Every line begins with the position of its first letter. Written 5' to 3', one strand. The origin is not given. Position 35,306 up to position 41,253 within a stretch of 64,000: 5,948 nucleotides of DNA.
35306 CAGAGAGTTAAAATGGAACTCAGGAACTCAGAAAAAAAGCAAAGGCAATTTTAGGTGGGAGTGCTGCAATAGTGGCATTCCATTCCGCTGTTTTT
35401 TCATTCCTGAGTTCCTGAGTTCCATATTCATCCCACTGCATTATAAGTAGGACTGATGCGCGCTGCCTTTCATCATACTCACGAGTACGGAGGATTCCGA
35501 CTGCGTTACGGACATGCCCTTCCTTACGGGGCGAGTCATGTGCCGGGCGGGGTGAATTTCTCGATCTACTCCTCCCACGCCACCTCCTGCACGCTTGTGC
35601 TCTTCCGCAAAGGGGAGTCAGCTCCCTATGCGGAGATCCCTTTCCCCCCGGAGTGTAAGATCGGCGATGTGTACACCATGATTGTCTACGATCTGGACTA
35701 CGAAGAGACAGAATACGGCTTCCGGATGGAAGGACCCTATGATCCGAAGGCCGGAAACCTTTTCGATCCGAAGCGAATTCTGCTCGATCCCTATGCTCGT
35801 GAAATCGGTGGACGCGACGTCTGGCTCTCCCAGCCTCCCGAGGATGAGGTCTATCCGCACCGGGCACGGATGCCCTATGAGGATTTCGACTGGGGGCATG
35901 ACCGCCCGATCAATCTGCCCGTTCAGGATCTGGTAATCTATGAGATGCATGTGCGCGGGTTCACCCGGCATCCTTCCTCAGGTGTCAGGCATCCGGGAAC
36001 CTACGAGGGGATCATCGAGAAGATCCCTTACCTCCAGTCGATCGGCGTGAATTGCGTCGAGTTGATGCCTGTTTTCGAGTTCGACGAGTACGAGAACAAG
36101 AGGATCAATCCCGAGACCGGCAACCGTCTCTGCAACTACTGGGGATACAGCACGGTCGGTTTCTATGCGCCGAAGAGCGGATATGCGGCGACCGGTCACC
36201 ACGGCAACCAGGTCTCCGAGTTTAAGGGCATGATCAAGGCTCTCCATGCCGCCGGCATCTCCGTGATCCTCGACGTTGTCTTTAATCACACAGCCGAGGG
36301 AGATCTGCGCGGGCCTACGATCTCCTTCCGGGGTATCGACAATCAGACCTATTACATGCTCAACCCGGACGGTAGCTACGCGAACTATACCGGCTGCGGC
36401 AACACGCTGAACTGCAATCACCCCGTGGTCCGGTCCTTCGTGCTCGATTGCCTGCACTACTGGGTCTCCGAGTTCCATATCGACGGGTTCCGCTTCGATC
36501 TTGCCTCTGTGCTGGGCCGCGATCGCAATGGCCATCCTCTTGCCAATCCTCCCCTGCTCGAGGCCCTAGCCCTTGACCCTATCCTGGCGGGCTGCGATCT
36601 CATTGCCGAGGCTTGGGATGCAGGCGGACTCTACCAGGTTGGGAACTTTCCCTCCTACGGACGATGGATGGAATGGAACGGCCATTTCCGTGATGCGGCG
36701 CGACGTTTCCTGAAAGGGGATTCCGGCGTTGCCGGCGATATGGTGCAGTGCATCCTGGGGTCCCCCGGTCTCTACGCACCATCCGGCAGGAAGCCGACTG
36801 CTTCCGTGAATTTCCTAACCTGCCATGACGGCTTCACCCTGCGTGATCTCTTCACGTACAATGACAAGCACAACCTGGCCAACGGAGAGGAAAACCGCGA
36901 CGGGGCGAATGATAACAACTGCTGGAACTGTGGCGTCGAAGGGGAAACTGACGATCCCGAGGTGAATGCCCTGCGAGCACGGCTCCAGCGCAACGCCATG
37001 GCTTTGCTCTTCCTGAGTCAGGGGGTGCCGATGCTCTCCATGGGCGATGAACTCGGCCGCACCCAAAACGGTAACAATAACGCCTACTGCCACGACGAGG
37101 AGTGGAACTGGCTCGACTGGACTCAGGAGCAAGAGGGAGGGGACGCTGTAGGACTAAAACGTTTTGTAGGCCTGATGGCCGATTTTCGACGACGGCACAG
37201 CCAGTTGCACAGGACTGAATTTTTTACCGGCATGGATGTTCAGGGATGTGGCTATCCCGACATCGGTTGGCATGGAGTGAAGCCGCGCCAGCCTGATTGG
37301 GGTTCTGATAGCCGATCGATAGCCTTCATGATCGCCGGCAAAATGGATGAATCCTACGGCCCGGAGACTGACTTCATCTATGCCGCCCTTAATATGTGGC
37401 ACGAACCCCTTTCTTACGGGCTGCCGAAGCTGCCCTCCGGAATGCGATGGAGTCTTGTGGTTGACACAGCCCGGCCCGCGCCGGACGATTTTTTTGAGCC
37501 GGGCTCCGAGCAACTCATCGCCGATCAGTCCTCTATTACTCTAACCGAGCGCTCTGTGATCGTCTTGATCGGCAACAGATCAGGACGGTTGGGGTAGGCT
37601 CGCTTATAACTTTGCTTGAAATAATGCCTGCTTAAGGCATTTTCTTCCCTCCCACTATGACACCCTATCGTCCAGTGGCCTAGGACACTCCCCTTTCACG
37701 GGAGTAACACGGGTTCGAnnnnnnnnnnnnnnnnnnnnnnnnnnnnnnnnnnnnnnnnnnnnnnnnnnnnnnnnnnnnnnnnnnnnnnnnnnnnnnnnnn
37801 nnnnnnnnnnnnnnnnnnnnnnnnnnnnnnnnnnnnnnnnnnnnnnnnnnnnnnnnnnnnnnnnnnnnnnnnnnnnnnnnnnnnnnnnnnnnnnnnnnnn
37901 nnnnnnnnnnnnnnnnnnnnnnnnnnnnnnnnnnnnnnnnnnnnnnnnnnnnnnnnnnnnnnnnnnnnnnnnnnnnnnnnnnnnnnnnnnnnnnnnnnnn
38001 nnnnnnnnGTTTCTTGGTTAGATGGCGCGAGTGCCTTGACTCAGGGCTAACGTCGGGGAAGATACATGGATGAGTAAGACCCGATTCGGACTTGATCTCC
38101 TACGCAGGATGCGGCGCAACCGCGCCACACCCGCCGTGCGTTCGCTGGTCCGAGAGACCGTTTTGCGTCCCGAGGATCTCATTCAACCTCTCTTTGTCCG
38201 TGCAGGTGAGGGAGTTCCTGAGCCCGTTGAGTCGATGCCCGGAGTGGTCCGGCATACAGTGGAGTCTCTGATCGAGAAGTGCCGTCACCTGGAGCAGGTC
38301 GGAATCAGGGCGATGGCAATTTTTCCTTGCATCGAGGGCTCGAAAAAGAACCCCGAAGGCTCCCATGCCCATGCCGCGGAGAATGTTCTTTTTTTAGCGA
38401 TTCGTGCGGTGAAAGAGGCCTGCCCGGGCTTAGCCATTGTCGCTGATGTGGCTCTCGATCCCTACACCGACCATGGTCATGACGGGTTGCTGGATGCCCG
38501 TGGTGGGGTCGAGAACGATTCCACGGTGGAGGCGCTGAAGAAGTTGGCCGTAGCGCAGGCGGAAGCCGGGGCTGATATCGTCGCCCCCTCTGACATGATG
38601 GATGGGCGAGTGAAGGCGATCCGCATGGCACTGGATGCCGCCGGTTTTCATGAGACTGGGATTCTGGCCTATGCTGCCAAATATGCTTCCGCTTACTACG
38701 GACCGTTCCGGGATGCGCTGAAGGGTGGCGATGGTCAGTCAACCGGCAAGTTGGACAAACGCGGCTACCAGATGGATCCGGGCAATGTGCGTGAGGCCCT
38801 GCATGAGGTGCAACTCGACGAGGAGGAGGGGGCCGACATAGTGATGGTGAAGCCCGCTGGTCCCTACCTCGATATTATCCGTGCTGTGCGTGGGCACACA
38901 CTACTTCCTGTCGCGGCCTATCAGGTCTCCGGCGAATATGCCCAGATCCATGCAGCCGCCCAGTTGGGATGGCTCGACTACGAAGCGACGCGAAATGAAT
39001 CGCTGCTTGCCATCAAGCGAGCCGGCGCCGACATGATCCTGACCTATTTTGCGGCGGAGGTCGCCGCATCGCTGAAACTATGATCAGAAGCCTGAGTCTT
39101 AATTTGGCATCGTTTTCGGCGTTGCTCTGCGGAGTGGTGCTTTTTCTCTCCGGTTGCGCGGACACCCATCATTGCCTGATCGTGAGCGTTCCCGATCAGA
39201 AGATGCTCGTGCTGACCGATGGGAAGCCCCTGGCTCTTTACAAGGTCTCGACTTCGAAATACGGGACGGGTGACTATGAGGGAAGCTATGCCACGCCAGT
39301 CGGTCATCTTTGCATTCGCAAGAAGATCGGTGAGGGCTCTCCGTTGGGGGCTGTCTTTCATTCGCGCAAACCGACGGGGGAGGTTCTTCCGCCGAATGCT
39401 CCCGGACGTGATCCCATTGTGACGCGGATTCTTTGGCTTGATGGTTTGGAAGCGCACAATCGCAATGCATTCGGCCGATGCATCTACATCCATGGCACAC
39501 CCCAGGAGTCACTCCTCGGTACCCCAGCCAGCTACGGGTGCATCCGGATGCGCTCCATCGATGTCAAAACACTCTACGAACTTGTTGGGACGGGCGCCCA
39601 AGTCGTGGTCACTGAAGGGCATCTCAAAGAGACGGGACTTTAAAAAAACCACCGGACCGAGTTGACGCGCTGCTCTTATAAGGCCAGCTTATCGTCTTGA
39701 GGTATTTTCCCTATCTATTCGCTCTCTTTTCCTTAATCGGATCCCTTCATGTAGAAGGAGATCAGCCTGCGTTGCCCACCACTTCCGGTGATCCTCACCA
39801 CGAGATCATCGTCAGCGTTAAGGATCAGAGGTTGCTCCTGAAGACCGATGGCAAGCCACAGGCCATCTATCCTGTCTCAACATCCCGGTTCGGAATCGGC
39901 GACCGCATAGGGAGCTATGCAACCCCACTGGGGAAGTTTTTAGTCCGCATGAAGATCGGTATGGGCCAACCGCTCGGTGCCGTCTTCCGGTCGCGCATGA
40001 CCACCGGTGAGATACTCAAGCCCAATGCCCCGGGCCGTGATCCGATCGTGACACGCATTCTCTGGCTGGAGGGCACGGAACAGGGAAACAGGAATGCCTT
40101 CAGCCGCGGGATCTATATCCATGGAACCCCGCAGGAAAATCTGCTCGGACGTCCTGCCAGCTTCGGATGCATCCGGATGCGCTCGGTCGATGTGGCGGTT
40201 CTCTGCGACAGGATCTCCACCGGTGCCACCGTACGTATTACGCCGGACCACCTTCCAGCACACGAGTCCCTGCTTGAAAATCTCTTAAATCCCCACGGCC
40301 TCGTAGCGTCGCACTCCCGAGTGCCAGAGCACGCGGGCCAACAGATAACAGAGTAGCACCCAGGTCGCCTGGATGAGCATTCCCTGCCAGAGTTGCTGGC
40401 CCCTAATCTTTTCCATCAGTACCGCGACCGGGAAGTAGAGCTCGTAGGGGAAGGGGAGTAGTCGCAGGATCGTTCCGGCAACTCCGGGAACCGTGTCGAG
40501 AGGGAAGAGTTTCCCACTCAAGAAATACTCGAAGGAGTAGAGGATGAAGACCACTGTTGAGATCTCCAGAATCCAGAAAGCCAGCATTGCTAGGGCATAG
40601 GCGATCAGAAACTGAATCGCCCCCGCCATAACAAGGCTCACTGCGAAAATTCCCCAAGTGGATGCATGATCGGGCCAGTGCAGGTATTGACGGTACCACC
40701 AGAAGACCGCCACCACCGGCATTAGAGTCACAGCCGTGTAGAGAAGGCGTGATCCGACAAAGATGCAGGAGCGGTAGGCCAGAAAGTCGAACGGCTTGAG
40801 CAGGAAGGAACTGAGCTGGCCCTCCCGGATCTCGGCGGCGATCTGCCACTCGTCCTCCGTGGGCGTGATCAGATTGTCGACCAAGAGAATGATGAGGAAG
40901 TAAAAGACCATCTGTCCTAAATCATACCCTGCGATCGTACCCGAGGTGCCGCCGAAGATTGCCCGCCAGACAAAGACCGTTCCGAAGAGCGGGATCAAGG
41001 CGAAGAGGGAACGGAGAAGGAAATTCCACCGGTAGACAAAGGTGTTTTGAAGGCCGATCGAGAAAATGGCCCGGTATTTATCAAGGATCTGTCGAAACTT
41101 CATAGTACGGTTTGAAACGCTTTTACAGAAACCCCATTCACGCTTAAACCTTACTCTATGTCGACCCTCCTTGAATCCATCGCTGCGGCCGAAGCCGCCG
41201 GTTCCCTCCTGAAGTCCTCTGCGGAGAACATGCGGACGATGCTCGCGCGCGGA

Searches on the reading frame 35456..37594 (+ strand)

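Call 52: search_protein_families(library=pfam, proteins=[window:35456-37594:+], max_evalue=0.00001)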
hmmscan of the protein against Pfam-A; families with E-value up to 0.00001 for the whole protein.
window:35456-37594:+ (713 aa): 4 families
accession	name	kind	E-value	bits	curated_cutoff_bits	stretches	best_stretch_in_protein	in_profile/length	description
PF00128.31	Alpha-amylase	-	5.5e-21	75.7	22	1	177-357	15-197/446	Alpha amylase, catalytic domain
PF21156.3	ISOA1-3_C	-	1.4e-14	54.6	27.3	1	605-684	2-73/106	Isoamylase 1-3, C-terminal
PF02922.24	CBM_48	-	1.6e-12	48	22.4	1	23-114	1-83/83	Carbohydrate-binding module 48 (Isoamylase N-terminal domain)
PF21331.3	Isoamylase_C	-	2.1e-07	31.8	27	1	623-705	22-107/107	Isoamylase, C-terminal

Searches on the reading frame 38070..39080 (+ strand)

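Call 52: search_protein_families(library=pfam, proteins=[window:38070-39080:+], max_evalue=0.00001)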
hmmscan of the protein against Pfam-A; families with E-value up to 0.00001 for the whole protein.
window:38070-39080:+ (337 aa): 1 family
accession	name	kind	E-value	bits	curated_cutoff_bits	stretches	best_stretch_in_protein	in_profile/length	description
PF00490.27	ALAD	-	2.4e-131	438.1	24.6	1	12-332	2-315/317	Delta-aminolevulinic acid dehydratase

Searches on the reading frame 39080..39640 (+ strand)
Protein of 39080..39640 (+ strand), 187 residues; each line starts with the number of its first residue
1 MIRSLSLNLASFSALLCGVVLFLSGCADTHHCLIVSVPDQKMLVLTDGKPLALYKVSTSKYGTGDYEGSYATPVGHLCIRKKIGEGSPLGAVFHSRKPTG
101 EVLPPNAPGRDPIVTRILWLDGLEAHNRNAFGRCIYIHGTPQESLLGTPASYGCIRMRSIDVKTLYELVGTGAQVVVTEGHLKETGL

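Call 52: search_protein_families(library=pfam, proteins=[window:39080-39640:+], max_evalue=0.00001)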
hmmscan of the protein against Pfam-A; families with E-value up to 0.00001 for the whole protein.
window:39080-39640:+ (187 aa): 1 family
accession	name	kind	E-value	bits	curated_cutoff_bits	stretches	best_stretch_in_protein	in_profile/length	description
PF03734.19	YkuD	-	4.9e-19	69.8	23.4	1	33-177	4-146/146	L,D-transpeptidase catalytic domain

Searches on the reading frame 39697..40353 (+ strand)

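Call 52: search_protein_families(library=pfam, proteins=[window:39697-40353:+], max_evalue=0.00001)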
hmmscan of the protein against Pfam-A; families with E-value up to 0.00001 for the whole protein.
window:39697-40353:+ (219 aa): 1 family
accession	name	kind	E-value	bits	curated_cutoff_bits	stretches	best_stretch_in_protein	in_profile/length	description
PF03734.19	YkuD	-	1.1e-17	65.4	23.4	1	36-181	3-146/146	L,D-transpeptidase catalytic domain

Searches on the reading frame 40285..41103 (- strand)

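Call 53: search_protein_families(library=pfam, proteins=[window:40285-41103:-], max_evalue=0.00001)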
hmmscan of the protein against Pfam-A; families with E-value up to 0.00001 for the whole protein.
window:40285-41103:- (272 aa): 1 family
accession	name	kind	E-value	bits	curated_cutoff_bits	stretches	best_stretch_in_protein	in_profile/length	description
PF06182.17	ABC2_membrane_6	-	1.5e-21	77.7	22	1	36-271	1-229/229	ABC-2 family transporter protein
